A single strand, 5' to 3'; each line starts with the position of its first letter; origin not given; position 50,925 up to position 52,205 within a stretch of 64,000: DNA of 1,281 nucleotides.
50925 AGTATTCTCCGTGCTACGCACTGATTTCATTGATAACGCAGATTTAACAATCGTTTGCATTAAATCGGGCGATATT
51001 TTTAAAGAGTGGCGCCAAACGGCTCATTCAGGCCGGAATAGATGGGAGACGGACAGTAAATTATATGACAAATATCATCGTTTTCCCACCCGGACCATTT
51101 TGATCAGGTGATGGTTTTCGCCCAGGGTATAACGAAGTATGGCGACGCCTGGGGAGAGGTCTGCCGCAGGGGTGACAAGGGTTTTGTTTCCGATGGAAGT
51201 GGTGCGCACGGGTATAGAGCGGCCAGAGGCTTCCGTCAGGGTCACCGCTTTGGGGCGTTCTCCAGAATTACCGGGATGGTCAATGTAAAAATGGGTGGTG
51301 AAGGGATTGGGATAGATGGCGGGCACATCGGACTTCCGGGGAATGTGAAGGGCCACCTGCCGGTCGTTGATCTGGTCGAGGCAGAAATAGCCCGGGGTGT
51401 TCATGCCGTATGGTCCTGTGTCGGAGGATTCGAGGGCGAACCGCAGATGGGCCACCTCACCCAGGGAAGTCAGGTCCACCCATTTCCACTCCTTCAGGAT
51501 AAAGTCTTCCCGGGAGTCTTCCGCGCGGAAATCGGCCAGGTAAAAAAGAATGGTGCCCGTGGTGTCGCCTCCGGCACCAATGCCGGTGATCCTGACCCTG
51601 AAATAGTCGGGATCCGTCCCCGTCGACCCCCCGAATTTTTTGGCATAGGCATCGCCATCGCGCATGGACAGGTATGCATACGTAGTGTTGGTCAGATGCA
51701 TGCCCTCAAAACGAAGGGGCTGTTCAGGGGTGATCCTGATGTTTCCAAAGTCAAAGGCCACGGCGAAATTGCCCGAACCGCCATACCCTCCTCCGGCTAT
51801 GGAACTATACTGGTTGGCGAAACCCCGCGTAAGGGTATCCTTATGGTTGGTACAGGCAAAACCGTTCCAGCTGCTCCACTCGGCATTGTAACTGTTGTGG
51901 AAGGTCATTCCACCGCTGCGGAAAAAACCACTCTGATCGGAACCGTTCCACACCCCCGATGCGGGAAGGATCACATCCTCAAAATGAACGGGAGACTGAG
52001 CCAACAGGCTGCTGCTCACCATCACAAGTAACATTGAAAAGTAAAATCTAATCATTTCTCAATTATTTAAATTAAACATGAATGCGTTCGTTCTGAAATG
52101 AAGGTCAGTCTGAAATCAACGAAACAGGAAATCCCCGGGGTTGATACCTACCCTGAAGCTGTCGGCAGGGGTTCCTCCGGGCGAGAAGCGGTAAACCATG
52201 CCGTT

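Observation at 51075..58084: Cobalamin-riboswitch-controlled outer-membrane locus whose accessory proteins are T9SS cargo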

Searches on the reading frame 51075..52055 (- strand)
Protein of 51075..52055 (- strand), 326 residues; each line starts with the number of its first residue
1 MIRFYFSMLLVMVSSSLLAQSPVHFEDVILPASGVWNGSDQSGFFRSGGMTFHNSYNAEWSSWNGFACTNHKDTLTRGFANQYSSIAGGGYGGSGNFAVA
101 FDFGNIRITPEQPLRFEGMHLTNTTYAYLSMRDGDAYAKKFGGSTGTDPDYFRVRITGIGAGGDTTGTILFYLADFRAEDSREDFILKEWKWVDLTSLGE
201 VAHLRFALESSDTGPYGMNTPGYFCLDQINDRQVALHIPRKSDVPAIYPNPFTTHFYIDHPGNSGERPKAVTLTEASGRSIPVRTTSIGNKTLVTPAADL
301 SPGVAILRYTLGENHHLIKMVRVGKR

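Call 5: search_protein_families(library=pfam, proteins=[window:51075-52055:-], max_evalue=0.01)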
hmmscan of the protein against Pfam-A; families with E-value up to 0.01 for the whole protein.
window:51075-52055:- (326 aa): 2 families
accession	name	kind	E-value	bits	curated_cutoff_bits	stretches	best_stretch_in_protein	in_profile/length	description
PF14717.12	DUF4465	-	1.1e-56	192.4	25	1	59-229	2-176/176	Domain of unknown function (DUF4465)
PF18962.6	Por_Secre_tail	-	0.0014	19.3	27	1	247-315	1-68/75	Secretion system C-terminal sorting domain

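Call 6: search_protein_families(library=ncbifam, proteins=[window:51075-52055:-], max_evalue=0.01)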
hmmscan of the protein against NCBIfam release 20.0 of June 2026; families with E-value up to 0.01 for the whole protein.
window:51075-52055:- (326 aa): 1 family
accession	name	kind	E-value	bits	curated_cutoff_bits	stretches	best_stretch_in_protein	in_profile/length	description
TIGR04183.1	Por_Secre_tail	domain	0.0021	18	23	1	247-320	1-69/72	T9SS type A sorting domain-containing protein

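Call 10: search_solved_structures(query=window:51075-52055:-, max_evalue=1, show_alignments=2)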
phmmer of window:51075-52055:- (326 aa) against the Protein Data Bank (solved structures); distinct sequences matched with E-value up to 1: 17.
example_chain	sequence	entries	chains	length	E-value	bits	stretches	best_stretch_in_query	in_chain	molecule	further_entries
9hmu_A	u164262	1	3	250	5.4e-28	101.3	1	43-229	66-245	DUF4465 domain containing protein D5EK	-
9qpm_A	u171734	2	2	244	4.9e-24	88.3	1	54-230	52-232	DUF4465 domain-containing protein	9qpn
9fct_B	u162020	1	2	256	1.6e-23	86.6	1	54-229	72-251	DUF4465 domain-containing protein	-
4jqr_A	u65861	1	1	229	7.3e-22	81.1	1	48-229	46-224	hypothetical protein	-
4e9k_A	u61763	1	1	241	7.2e-16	61.4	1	47-230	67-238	hypothetical protein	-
9i2l_B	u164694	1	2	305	7.9e-10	41.6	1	111-230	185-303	DUF4465 domain-containing protein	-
3vy5_A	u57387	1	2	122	0.33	13.2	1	117-193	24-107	FMN-binding protein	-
3a6q_A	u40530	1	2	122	0.41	12.9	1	116-193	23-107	FMN-binding protein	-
3vya_A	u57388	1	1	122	0.45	12.8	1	117-193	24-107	FMN-binding protein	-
3amf_A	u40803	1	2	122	0.46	12.8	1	117-193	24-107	FMN-binding protein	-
3a6r_A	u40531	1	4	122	0.46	12.8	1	117-193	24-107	FMN-binding protein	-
1axj_A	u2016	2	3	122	0.46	12.8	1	117-193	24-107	FMN-BINDING PROTEIN | PROTEIN (FMN-BINDING PROTEIN)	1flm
3awh_A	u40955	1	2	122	0.46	12.8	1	117-193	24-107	FMN-binding protein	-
1wli_A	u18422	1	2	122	0.47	12.7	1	117-193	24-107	FMN-binding protein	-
1wlk_A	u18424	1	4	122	0.47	12.7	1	117-193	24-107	FMN-binding protein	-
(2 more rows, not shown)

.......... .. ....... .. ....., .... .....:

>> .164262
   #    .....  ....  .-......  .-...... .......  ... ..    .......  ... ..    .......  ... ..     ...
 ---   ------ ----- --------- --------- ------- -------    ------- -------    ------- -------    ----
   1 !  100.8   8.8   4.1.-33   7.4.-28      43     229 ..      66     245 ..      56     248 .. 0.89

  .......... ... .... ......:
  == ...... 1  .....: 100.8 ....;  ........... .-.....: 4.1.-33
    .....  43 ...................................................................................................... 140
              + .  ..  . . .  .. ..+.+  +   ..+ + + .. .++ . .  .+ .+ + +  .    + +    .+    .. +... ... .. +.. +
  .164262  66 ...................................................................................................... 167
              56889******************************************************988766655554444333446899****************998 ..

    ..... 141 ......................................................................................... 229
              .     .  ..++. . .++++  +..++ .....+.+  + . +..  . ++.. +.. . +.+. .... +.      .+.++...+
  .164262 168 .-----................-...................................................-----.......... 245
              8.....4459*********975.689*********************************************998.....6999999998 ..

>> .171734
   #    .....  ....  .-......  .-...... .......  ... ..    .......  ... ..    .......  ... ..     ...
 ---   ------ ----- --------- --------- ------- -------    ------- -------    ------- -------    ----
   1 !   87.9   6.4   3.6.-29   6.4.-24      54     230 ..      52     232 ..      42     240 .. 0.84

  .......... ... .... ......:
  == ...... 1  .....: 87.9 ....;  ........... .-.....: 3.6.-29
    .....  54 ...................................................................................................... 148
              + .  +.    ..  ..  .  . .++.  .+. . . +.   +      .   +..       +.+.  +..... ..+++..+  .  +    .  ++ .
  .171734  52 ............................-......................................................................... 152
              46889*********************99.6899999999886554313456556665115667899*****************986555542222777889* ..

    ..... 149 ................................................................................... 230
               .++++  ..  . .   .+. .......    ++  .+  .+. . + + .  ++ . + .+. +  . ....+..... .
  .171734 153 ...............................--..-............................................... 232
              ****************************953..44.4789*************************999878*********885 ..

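Call 23: find_encoding_contigs(protein=window:51075-52055:-, flank=10000, max_places=6)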
Protein window:51075-52055:- (326 aa): no gene with exactly this product is on record in the collection.

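Call 24: find_homologous_proteins(query=window:51075-52055:-, max_evalue=0.00001)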
Query window:51075-52055:- (326 aa): 2562 proteins with E <= 0.00001 among 4666 candidates; the best 120 are listed.
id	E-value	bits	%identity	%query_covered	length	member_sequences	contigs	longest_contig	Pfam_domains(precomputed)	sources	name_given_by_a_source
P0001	3.4e-209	712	95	98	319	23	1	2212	PF14717.13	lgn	-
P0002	7.7e-143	494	43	91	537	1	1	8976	PF18962.8,PF14717.13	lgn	-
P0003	1.1e-141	490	51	68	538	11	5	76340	PF18962.8,PF14717.13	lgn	-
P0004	2.1e-140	486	42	91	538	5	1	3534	PF18962.8,PF14717.13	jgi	jgi:hypothetical protein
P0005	1.6e-139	483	53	71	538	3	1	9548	PF18962.8,PF14717.13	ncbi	-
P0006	4.1e-139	481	47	73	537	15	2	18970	PF18962.8,PF14717.13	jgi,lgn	jgi:hypothetical protein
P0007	8.1e-139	480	49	71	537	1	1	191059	PF18962.8,PF14717.13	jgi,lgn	jgi:hypothetical protein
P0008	1.4e-138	480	53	71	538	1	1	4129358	PF18962.8,PF14717.13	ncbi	-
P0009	2.4e-138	479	43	91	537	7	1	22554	PF18962.8,PF14717.13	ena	-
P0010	2.4e-138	479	54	71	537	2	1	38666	PF18962.8,PF14717.13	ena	-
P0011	5.1e-138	478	42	91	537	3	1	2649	PF18962.8,PF14717.13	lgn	-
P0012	8.0e-138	477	43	94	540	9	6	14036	PF18962.8,PF14717.13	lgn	-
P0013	1.7e-137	476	44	91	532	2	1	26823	PF18962.8,PF14717.13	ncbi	-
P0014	1.9e-137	476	52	71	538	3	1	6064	PF18962.8,PF14717.13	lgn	-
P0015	2.6e-137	475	50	71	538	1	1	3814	PF18962.8,PF14717.13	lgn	-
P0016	3.3e-137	475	50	71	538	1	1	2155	PF18962.8,PF14717.13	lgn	-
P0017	1.4e-136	473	41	91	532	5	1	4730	PF18962.8,PF14717.13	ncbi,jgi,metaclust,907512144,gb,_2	metaclust:\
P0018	2.3e-136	472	46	73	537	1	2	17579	PF18962.8,PF14717.13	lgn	-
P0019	3.0e-136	472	63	100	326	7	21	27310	PF14717.13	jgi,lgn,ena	jgi:hypothetical protein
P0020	3.4e-136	472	52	71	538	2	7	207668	PF18962.8,PF14717.13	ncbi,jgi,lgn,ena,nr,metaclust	ncbi:MAG: hypothetical protein A2W90_21225 [Bacteroidetes bacterium GWF2_42_66]|nr:MAG: hypothetical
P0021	7.5e-136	471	41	91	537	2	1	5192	PF18962.8,PF14717.13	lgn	-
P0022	8.7e-136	470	42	91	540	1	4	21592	PF18962.8,PF14717.13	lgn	-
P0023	1.4e-135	470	47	74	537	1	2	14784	PF18962.8,PF14717.13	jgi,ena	-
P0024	1.9e-135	469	42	93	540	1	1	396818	PF18962.8,PF14717.13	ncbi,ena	-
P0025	3.6e-135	468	40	91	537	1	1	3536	PF18962.8,PF14717.13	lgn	-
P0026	3.9e-135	468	41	91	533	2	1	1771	PF18962.8,PF14717.13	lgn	-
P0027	5.7e-135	468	47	71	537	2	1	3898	PF18962.8,PF14717.13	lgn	-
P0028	1.2e-134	467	48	73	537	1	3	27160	PF18962.8,PF14717.13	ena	-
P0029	1.4e-134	467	48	71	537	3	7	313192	PF18962.8,PF14717.13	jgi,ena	-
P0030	1.5e-134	466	48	71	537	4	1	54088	PF18962.8,PF14717.13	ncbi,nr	ncbi:MAG: DUF4465 domain-containing protein [Prolixibacteraceae bacterium]|nr:DUF4465 domain-contain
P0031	1.5e-134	466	40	91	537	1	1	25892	PF18962.8,PF14717.13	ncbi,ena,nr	ncbi:MAG TPA: DUF4465 domain-containing protein [Prolixibacteraceae bacterium]|nr:DUF4465 domain-con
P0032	1.9e-134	466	43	92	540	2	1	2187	PF18962.8,PF14717.13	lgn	-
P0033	6.0e-134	464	45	88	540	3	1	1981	PF18962.8,PF14717.13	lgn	-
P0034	6.3e-134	464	45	74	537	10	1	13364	PF18962.8,PF14717.13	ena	-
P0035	7.1e-134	464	41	93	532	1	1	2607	PF18962.8,PF14717.13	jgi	-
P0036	8.9e-134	464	48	71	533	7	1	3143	PF18962.8,PF14717.13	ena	-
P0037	8.9e-134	464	41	91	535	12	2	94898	PF18962.8,PF14717.13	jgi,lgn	jgi:hypothetical protein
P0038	9.8e-134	464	42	93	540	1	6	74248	PF18962.8,PF14717.13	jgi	jgi:hypothetical protein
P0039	1.4e-133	463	41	92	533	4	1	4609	PF18962.8,PF14717.13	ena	-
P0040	1.4e-133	463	46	73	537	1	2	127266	PF18962.8,PF14717.13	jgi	jgi:hypothetical protein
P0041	1.8e-133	463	46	72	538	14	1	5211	PF18962.8,PF14717.13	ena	-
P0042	1.9e-133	463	46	72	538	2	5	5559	PF18962.8,PF14717.13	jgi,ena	-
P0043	4.2e-133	462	42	91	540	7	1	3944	PF18962.8,PF14717.13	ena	-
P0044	5.6e-133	461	50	71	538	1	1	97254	PF18962.8,PF14717.13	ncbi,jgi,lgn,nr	ncbi:MAG: DUF4465 domain-containing protein [Prolixibacteraceae bacterium]|jgi:hypothetical protein|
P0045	5.7e-133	461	39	91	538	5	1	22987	PF18962.8,PF14717.13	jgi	-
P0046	1.8e-132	460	49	71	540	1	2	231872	PF18962.8,PF14717.13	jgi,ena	-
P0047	2.1e-132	459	39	91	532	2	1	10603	PF18962.8,PF14717.13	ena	-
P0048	2.4e-132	459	39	92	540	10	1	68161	PF18962.8,PF14717.13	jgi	jgi:hypothetical protein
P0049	2.6e-132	459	44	73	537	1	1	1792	PF18962.8,PF14717.13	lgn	-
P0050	2.9e-132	459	47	71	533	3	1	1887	PF18962.8,PF14717.13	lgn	-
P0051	5.0e-132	458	42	91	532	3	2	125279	PF18962.8,PF14717.13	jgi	jgi:hypothetical protein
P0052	6.7e-132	458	50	66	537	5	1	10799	PF18962.8,PF14717.13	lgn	-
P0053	9.0e-132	457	40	92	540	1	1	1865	PF18962.8,PF14717.13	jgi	-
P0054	9.1e-132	457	44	73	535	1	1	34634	PF18962.8,PF14717.13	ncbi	ncbi:MAG: DUF4465 domain-containing protein [Prolixibacteraceae bacterium]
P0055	1.3e-131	457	41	91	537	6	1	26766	PF18962.8,PF14717.13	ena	-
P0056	1.4e-131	457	41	91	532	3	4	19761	PF18962.8,PF14717.13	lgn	-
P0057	1.5e-131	457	42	92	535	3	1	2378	PF18962.8,PF14717.13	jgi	-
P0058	4.0e-131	455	45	71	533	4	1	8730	PF18962.8,PF14717.13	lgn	-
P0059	4.4e-131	455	41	91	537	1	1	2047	PF18962.8,PF14717.13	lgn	-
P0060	4.6e-131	455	45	71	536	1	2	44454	PF18962.8,PF14717.13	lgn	-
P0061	5.6e-131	455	40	91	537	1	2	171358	PF18962.8,PF14717.13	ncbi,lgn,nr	ncbi:MAG: DUF4465 domain-containing protein [Bacteroidota bacterium]|nr:hypothetical protein [Odorib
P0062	9.9e-131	454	46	74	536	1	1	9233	PF18962.8,PF14717.13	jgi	jgi:hypothetical protein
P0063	1.2e-130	454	39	91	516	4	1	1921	PF18962.8,PF14717.13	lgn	-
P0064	1.7e-130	453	40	91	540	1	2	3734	PF18962.8,PF14717.13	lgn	-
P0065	3.1e-130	452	47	73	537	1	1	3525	PF18962.8,PF14717.13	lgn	-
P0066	3.3e-130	452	44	91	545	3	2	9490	PF18962.8,PF14717.13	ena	-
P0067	3.6e-130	452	47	71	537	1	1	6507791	PF18962.8,PF14717.13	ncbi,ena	-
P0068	5.3e-130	451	48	71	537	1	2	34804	PF18962.8,PF14717.13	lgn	-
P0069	8.3e-130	451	45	73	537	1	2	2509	PF18962.8,PF14717.13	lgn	-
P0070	1.1e-129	450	40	91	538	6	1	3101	PF18962.8,PF14717.13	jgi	-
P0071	1.4e-129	450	40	91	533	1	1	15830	PF18962.8,PF14717.13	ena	-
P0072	1.5e-129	450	48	70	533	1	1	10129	PF18962.8,PF14717.13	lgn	-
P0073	1.8e-129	450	52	67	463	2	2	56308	PF14717.13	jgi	jgi:hypothetical protein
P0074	1.9e-129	450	47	71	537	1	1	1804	PF18962.8,PF14717.13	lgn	-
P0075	2.0e-129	450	39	91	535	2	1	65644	PF18962.8,PF14717.13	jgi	jgi:hypothetical protein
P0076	2.7e-129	449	40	92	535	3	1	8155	PF18962.8,PF14717.13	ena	-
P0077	4.1e-129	449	45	73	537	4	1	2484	PF18962.8,PF14717.13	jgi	jgi:hypothetical protein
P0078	5.7e-129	448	45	72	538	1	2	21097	PF18962.8,PF14717.13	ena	-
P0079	7.0e-129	448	38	91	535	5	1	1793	PF18962.8,PF14717.13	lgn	-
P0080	2.4e-128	446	39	94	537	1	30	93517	PF18962.8,PF14717.13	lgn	-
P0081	2.7e-128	446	39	91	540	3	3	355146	PF18962.8,PF14717.13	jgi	jgi:hypothetical protein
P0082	3.6e-128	445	39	91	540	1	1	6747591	PF18962.8,PF14717.13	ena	-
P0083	3.9e-128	445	39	91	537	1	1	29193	PF18962.8,PF14717.13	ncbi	ncbi:MAG: DUF4465 domain-containing protein [Candidatus Saccharibacteria bacterium]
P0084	4.0e-128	445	41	88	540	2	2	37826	PF18962.8,PF14717.13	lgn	-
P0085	4.1e-128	445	47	71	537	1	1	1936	PF18962.8,PF14717.13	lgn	-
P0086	4.9e-128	445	39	92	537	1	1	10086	PF18962.8,PF14717.13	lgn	-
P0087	5.8e-128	445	40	92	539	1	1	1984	PF18962.8,PF14717.13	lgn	-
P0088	7.2e-128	444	38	91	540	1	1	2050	PF18962.8,PF14717.13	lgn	-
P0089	7.9e-128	444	39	91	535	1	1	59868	PF18962.8,PF14717.13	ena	-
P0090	8.7e-128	444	40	91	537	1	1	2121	PF18962.8,PF14717.13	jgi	jgi:hypothetical protein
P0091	2.8e-127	443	44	74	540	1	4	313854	PF18962.8,PF14717.13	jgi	jgi:hypothetical protein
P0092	3.1e-127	442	46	72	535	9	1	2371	PF18962.8,PF14717.13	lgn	-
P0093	3.4e-127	442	46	74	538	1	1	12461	PF18962.8,PF14717.13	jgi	-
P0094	6.2e-127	441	39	91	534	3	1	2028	PF18962.8,PF14717.13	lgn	-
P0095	8.0e-127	441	53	68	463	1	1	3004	PF14717.13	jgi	jgi:hypothetical protein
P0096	9.2e-127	441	48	68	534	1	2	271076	PF18962.8,PF14717.13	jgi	jgi:hypothetical protein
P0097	1.4e-126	440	46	71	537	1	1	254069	PF18962.8,PF14717.13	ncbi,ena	-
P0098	2.0e-126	440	38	91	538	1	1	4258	PF18962.8,PF14717.13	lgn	-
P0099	2.8e-126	439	42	91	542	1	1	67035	PF18962.8,PF14717.13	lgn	-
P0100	5.7e-126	438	40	91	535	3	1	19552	PF18962.8,PF14717.13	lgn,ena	-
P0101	6.1e-126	438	44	91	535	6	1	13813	PF18962.8,PF14717.13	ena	-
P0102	6.2e-126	438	45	72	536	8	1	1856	PF18962.8,PF14717.13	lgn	-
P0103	6.4e-126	438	40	92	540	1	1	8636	PF18962.8,PF14717.13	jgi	jgi:hypothetical protein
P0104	1.3e-125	437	45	71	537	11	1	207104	PF18962.8,PF14717.13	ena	-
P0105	4.9e-125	435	44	91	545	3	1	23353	PF18962.8,PF14717.13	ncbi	-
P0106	5.3e-125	435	43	73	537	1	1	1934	PF18962.8,PF14717.13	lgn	-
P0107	5.7e-125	435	59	99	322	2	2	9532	PF14717.13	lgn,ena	-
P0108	2.4e-124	433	40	91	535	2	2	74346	PF18962.8,PF14717.13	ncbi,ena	-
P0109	3.3e-123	429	59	99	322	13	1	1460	PF14717.13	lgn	-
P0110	8.7e-123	428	42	91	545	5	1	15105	PF18962.8,PF14717.13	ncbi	-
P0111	9.2e-123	428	51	70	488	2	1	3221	PF14717.13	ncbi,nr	ncbi:MAG TPA: DUF4465 domain-containing protein, partial [Chitinophagales bacterium]|nr:DUF4465 doma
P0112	4.0e-122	426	45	71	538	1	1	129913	PF18962.8,PF14717.13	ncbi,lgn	-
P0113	8.6e-122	424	44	91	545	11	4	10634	PF18962.8,PF14717.13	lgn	-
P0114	9.4e-122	424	49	69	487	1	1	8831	PF14717.13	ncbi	ncbi:MAG: DUF4465 domain-containing protein [Solirubrobacterales bacterium]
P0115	1.2e-121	424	59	99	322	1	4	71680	PF14717.13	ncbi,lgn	-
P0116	2.9e-121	423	44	72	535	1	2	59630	PF18962.8,PF14717.13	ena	-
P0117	3.6e-121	422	42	91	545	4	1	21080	PF18962.8,PF14717.13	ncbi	-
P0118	9.0e-121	421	42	91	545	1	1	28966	PF18962.8,PF14717.13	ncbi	-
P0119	1.3e-120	421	41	90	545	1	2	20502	PF18962.8,PF14717.13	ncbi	-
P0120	2.6e-120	420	42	91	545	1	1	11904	PF18962.8,PF14717.13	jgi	jgi:hypothetical protein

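Call 66: search_protein_families(library=pfam, alignment_id=A6, max_evalue=0.01)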
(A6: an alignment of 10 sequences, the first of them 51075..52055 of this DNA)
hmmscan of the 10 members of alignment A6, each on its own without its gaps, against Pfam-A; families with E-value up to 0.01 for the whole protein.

A. member 1, window:51075-52055:- (326 aa): 2 families
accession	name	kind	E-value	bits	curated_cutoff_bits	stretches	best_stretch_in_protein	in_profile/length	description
PF14717.12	DUF4465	-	1.1e-56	192.4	25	1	59-229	2-176/176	Domain of unknown function (DUF4465)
PF18962.6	Por_Secre_tail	-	0.0014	19.3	27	1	247-315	1-68/75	Secretion system C-terminal sorting domain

B. families by the number of members that match (of 10 scanned): 2 families
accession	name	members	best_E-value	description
PF14717.12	DUF4465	10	1.1e-56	Domain of unknown function (DUF4465)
PF18962.6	Por_Secre_tail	9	1.2e-11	Secretion system C-terminal sorting domain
